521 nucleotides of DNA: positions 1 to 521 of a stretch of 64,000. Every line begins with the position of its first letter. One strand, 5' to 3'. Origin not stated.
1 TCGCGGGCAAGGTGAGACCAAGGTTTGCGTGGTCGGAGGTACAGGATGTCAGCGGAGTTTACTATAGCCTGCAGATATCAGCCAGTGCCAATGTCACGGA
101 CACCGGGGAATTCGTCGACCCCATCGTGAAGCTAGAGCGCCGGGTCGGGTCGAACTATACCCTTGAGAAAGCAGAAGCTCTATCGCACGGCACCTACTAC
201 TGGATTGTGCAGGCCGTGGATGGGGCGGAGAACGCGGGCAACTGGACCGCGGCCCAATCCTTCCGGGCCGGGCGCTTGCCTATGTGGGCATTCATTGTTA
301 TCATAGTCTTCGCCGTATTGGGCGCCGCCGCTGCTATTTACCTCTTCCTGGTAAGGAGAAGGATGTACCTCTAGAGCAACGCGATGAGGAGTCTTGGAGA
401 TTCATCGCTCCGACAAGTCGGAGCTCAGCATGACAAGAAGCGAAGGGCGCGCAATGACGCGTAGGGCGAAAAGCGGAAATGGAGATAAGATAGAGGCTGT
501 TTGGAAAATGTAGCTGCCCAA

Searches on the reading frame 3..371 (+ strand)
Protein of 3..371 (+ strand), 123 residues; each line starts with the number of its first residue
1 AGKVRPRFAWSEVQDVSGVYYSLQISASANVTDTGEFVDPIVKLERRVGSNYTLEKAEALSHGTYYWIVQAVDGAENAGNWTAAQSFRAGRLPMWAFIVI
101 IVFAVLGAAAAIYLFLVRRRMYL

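Call 24: search_protein_families(library=pfam, proteins=[window:3-371:+], max_evalue=0.001)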
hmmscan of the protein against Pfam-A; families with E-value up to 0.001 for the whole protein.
window:3-371:+ (123 aa): 1 family
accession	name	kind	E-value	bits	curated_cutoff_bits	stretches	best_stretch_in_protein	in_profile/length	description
PF25788.1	Ig_Rha78A_N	-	0.00012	22.7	27.4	1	4-92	18-104/105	Rha78A-like, N-terminal immunoglobulin domain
